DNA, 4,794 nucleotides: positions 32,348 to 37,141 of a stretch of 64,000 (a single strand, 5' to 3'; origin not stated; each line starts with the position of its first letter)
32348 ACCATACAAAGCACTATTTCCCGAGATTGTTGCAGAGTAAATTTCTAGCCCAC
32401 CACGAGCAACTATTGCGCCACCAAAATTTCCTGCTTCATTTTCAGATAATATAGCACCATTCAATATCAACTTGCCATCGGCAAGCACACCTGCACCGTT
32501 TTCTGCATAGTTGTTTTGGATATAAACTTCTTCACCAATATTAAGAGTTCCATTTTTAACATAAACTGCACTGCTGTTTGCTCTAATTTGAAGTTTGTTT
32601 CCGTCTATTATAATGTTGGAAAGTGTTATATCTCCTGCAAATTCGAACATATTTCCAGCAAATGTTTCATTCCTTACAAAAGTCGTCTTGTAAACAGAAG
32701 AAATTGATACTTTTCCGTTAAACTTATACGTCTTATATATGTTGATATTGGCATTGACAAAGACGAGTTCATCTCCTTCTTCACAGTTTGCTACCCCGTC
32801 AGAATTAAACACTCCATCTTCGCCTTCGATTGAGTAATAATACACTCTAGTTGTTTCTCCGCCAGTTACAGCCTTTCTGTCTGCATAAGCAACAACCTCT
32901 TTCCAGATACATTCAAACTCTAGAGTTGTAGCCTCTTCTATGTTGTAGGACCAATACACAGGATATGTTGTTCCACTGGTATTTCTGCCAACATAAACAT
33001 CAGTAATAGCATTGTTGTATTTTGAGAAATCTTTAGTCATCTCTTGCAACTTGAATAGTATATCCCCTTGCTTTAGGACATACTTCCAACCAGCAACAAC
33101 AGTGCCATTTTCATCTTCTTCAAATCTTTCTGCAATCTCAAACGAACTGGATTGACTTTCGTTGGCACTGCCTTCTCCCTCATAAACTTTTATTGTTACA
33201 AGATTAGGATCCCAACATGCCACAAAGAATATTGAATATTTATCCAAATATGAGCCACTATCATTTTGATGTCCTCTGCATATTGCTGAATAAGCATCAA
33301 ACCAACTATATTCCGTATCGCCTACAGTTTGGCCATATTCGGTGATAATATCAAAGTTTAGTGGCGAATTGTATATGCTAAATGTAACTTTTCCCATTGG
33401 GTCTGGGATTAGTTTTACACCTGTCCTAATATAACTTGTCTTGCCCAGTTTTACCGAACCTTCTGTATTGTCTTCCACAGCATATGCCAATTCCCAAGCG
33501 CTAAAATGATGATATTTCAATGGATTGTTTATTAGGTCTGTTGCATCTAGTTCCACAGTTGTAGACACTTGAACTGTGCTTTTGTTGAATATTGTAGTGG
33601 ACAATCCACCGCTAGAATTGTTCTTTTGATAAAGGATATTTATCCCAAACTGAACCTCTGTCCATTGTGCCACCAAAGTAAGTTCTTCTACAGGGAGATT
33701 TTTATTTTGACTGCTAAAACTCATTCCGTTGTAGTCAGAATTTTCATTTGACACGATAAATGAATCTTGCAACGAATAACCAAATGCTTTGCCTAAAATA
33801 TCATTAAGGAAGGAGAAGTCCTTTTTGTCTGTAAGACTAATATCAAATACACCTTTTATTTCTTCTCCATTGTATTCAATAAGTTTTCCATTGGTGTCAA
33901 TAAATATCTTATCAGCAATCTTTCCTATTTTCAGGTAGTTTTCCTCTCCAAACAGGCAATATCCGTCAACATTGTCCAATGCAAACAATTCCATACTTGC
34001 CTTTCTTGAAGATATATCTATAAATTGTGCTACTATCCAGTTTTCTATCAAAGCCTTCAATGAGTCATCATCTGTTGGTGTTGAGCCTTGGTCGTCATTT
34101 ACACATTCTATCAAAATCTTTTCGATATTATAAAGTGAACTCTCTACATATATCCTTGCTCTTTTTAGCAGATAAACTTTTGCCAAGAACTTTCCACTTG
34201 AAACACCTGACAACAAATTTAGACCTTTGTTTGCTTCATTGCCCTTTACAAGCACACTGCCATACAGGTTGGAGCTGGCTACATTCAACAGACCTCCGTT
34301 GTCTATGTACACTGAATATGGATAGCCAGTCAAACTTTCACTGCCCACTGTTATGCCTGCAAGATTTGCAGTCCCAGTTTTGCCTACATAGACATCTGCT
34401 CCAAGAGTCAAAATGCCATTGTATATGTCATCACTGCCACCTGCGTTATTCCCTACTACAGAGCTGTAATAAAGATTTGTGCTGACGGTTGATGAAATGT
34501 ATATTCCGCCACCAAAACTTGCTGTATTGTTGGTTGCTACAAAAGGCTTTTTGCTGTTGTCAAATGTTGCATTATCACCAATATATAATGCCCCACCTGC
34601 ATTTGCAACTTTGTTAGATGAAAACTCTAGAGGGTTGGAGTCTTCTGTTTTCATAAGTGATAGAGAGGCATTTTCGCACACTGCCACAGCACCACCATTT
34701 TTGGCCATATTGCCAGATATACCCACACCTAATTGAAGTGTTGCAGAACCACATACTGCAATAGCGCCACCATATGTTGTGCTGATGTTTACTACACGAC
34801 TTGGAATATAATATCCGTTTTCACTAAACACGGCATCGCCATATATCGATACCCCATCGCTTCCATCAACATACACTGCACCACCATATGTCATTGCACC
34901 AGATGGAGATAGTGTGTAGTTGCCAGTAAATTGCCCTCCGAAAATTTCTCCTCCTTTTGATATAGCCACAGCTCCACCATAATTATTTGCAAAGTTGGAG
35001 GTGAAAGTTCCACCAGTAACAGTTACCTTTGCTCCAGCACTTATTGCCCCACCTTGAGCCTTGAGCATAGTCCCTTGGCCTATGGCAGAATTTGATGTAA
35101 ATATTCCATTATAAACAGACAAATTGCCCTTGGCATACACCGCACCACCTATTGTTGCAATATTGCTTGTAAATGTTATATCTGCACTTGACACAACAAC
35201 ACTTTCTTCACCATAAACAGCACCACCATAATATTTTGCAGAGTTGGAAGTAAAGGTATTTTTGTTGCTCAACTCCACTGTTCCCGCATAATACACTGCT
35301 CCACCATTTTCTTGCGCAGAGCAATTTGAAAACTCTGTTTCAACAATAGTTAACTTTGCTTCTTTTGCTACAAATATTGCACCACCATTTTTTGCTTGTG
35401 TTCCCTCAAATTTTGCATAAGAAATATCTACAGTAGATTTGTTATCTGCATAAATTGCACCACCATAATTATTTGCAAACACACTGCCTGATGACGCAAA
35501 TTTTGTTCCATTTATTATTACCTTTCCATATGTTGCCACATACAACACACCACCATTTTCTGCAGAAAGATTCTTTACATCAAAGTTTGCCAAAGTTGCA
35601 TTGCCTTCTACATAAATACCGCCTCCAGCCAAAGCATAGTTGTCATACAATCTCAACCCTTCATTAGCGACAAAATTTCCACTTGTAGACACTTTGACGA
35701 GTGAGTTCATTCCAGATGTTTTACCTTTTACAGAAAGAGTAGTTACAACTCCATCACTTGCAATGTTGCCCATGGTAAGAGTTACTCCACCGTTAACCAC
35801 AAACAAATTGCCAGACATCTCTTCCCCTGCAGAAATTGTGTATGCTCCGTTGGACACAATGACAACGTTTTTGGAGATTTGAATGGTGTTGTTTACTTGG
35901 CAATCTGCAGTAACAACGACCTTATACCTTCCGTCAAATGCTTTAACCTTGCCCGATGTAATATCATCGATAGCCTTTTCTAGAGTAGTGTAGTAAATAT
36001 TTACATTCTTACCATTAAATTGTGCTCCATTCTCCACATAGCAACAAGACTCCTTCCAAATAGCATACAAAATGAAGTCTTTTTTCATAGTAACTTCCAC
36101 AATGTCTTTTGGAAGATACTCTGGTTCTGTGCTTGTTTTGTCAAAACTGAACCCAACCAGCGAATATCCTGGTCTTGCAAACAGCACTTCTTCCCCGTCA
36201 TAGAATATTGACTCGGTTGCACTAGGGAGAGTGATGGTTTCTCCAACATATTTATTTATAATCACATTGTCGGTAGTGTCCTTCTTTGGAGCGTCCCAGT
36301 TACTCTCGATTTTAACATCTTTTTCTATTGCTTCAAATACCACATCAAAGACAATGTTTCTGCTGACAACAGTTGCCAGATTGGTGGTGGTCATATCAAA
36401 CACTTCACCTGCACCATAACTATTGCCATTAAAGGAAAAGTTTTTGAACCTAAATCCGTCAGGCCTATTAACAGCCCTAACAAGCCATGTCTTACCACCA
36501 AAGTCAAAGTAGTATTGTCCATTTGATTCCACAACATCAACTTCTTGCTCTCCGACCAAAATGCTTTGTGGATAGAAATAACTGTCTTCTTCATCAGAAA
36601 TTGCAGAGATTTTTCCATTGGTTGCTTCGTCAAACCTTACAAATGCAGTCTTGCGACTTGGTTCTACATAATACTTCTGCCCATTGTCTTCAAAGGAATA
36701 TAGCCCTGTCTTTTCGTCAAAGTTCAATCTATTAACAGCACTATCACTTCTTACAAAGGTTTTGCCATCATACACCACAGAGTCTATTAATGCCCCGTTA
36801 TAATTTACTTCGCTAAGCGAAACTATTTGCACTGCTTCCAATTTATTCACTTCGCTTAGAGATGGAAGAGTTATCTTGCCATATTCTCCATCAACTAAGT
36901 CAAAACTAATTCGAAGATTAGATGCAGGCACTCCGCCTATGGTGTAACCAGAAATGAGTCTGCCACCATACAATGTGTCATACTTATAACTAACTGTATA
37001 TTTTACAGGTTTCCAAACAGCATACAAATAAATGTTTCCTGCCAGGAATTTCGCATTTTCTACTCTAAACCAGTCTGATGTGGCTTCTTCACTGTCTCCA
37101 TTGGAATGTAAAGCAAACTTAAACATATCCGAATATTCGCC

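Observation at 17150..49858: A single 32.7-kb ORF (10,902 codons, ~1.2 MDa) encoding an N-terminally anchored mega-adhesin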

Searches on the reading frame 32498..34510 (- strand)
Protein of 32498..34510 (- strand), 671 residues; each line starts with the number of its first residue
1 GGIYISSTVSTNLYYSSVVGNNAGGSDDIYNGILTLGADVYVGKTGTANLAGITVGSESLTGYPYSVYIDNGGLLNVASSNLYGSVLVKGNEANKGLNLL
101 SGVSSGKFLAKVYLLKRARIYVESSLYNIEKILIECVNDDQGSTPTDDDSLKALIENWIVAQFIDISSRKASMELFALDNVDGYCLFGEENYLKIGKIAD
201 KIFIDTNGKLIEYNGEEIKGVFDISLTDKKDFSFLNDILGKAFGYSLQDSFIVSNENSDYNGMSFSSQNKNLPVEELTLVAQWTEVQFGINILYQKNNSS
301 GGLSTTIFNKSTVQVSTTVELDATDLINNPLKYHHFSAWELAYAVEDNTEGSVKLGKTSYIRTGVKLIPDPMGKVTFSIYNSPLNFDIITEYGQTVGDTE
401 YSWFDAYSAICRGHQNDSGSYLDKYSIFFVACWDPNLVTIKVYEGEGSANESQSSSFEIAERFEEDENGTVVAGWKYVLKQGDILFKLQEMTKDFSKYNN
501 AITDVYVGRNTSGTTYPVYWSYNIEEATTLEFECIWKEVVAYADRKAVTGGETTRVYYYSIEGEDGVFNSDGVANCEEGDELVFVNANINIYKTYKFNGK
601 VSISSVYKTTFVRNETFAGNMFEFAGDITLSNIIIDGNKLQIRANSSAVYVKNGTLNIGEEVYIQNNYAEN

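Call 42: search_protein_families(library=pfam, proteins=[window:32498-34510:-], max_evalue=0.1)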
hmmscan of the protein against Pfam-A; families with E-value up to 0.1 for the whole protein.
window:32498-34510:- (671 aa): 1 family
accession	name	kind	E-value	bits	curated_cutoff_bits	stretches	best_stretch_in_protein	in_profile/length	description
PF11679.13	DUF3275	-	0.0026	18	25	1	560-633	11-82/201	Protein of unknown function (DUF3275)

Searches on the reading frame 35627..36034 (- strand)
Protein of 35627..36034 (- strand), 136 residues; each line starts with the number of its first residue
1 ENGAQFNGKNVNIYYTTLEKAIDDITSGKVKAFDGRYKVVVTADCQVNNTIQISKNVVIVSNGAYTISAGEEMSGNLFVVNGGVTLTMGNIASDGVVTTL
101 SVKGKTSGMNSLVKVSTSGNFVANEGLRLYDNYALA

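Call 43: search_protein_families(library=pfam, proteins=[window:35627-36034:-], max_evalue=0.1)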
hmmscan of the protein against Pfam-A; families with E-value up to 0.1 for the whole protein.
window:35627-36034:- (136 aa): 1 family
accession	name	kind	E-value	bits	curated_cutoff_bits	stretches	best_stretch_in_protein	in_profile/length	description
PF04898.20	Glu_syn_central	-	0.076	12.8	22.8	1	4-61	117-175/277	Glutamate synthase central domain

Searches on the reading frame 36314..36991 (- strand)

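Call 42: search_protein_families(library=pfam, proteins=[window:36314-36991:-], max_evalue=0.1)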
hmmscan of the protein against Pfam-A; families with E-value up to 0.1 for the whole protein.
window:36314-36991:- (226 aa): 1 family
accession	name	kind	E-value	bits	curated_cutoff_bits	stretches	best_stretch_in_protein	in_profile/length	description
PF06004.18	DUF903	-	0.0043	17.4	27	1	85-106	14-36/49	Bacterial protein of unknown function (DUF903)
